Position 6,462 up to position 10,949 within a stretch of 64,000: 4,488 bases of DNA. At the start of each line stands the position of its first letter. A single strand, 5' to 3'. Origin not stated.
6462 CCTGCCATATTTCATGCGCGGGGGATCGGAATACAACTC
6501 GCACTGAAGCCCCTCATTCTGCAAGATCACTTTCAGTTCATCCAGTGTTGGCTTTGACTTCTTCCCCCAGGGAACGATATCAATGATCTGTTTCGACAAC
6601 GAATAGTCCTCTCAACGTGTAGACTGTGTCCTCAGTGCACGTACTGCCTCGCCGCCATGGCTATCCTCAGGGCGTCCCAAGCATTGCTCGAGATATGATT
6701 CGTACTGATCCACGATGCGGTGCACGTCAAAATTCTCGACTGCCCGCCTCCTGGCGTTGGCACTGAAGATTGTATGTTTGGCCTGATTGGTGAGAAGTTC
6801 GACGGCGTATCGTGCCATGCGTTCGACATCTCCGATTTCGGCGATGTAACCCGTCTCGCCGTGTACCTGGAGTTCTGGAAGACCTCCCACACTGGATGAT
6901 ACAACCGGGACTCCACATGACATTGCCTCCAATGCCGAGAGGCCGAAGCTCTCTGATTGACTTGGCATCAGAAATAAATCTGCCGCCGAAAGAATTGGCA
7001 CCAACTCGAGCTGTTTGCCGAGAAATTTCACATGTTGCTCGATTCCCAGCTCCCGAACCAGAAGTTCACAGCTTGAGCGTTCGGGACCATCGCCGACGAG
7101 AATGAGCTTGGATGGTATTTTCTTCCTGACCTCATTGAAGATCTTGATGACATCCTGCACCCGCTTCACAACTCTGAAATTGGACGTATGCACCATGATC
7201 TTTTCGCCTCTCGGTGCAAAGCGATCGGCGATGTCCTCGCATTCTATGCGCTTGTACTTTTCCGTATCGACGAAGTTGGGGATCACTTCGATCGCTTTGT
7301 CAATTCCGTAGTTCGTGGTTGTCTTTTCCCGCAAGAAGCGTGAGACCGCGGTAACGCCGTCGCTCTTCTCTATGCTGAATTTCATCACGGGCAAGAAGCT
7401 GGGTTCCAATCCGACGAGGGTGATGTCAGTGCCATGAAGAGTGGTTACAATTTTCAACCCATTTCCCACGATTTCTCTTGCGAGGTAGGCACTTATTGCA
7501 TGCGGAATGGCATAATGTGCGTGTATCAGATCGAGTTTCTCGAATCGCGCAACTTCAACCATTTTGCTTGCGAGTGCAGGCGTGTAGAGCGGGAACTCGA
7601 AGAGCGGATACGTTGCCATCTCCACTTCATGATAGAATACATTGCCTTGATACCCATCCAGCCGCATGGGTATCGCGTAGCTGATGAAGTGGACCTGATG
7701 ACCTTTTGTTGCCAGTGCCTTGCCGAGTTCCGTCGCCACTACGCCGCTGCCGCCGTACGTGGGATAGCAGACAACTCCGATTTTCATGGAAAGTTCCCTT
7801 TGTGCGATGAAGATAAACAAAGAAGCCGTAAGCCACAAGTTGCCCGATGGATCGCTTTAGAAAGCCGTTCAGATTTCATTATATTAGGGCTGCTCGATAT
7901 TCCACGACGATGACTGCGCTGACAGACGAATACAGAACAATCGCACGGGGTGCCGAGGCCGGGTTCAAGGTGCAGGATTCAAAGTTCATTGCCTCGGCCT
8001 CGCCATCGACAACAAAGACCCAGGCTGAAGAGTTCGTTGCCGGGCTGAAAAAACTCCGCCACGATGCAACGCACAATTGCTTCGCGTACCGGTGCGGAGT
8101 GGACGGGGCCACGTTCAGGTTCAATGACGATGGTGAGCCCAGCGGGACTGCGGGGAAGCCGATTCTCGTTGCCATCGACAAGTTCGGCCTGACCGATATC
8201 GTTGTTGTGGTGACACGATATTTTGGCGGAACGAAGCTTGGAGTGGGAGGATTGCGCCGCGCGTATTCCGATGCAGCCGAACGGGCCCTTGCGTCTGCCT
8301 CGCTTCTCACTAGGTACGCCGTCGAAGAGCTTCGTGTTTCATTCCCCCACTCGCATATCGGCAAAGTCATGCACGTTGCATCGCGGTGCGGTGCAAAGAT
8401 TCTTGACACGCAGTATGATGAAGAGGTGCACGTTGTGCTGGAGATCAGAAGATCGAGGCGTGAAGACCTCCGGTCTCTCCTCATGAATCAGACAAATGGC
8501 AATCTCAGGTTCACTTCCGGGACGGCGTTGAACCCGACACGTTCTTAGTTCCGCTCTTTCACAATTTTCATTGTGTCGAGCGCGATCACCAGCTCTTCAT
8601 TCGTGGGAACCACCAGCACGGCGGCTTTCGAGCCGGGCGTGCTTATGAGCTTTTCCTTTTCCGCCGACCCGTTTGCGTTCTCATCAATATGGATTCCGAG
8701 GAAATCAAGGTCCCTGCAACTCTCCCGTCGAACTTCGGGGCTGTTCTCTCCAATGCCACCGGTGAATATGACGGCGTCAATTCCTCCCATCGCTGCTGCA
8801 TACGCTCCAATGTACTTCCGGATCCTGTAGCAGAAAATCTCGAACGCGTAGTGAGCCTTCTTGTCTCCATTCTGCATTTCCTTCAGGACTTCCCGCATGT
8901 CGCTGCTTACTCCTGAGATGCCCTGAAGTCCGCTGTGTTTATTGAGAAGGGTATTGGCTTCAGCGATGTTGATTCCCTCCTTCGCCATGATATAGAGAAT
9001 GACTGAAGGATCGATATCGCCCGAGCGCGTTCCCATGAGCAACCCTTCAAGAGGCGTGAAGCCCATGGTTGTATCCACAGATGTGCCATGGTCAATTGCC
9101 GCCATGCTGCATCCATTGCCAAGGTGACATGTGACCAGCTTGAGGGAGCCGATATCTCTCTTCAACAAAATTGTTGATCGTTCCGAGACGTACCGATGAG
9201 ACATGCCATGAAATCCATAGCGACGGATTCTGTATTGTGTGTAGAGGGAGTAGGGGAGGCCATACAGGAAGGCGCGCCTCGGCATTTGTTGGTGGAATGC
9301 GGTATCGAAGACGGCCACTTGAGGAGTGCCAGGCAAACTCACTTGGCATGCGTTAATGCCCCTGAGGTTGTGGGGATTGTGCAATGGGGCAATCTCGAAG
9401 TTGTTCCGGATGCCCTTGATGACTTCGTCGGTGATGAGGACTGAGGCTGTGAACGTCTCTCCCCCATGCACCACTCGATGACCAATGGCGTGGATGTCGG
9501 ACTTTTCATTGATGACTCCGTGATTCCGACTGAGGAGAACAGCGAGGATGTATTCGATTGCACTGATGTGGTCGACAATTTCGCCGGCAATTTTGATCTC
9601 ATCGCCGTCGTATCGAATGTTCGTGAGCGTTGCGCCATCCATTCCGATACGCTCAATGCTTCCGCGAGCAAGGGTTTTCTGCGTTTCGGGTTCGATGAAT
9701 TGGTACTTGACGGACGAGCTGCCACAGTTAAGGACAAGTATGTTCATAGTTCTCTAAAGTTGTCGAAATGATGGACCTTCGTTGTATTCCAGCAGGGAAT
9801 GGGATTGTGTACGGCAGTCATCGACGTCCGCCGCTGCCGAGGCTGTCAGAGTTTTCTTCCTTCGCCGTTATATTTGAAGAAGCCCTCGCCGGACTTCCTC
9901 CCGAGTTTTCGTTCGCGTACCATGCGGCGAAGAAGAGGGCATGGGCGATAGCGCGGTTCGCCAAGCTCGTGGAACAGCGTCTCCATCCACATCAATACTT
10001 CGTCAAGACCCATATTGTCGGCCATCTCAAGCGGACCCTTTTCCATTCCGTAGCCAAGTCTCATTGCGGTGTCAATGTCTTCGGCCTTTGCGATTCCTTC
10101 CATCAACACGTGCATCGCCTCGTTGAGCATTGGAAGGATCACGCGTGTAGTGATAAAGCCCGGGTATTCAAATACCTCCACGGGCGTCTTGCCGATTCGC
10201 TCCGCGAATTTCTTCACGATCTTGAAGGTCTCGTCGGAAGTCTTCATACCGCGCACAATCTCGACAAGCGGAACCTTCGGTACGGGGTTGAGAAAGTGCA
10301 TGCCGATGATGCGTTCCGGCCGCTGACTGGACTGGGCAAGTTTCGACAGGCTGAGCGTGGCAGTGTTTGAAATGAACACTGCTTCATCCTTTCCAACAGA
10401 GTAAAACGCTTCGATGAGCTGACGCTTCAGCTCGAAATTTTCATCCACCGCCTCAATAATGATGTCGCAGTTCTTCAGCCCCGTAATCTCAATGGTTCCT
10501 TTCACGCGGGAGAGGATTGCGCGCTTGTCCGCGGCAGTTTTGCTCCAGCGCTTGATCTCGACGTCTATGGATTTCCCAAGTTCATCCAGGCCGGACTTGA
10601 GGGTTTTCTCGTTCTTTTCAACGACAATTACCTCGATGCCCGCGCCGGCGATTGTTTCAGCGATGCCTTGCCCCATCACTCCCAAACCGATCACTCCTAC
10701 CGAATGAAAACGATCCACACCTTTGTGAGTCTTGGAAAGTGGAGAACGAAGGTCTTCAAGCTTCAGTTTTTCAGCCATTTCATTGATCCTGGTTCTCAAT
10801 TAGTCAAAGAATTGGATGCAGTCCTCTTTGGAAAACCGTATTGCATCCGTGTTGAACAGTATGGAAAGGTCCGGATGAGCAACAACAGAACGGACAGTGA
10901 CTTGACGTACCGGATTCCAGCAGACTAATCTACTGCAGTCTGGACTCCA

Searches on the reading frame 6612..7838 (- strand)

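Call 92: search_protein_families(library=pfam, proteins=[window:6612-7838:-], max_evalue=0.001)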
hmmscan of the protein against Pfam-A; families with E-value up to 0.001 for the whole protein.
window:6612-7838:- (408 aa): 8 families
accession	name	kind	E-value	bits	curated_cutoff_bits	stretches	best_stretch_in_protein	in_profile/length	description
PF00534.26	Glycos_transf_1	-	5.7e-38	130.6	26.4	1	206-365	9-172/172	Glycosyl transferases group 1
PF13692.12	Glyco_trans_1_4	-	7.2e-34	117.5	27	1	213-351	2-142/142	Glycosyl transferases group 1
PF13439.12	Glyco_transf_4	-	4.2e-33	115.2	28.5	1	28-194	1-170/170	Glycosyltransferase Family 4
PF13579.12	Glyco_trans_4_4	-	4.7e-17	63.2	29.7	1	29-188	1-157/158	Glycosyl transferase 4-like domain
PF20706.3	GT4-conflict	-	4.1e-12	46.2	26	1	272-323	268-319/385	Family 4 Glycosyltransferase in conflict systems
PF13477.12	Glyco_trans_4_2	-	1.5e-09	38.6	23.4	1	36-165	14-138/139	Glycosyl transferase 4-like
PF13524.12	Glyco_trans_1_2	-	5.7e-05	23.5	25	1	272-380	34-143/144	Glycosyl transferase-like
PF08323.17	Glyco_transf_5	-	0.0004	20.6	22.7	0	27-56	14-43/239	Starch synthase catalytic domain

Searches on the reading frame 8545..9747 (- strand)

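Call 92: search_protein_families(library=pfam, proteins=[window:8545-9747:-], max_evalue=0.001)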
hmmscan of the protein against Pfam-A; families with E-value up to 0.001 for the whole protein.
window:8545-9747:- (400 aa): 1 family
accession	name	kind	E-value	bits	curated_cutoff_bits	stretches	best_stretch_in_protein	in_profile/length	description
PF00871.23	Acetate_kinase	-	2.3e-151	504.4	22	1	3-389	2-391/392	Acetokinase family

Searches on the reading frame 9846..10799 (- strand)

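Call 92: search_protein_families(library=pfam, proteins=[window:9846-10799:-], max_evalue=0.001)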
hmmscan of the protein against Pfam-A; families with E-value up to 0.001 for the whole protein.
window:9846-10799:- (317 aa): 6 families
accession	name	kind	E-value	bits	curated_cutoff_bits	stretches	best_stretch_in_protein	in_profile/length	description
PF02737.24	3HCDH_N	-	3.3e-54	184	22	1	34-209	2-177/180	3-hydroxyacyl-CoA dehydrogenase, NAD binding domain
PF00725.27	3HCDH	-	1.2e-31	109.5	22.1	1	214-310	1-97/97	3-hydroxyacyl-CoA dehydrogenase, C-terminal domain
PF03446.21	NAD_binding_2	-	1.4e-06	28.8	21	1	34-74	2-42/161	NAD binding domain of 6-phosphogluconate dehydrogenase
PF03807.23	F420_oxidored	-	5.6e-06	27.3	21.6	1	34-81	2-47/94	NADP oxidoreductase coenzyme F420-dependent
PF02826.25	2-Hacid_dh_C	-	0.00025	20.9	25.1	1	32-68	37-73/178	D-isomer specific 2-hydroxyacid dehydrogenase, NAD binding domain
PF02254.24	TrkA_N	-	0.00091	20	23.8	0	36-74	3-41/116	TrkA-N domain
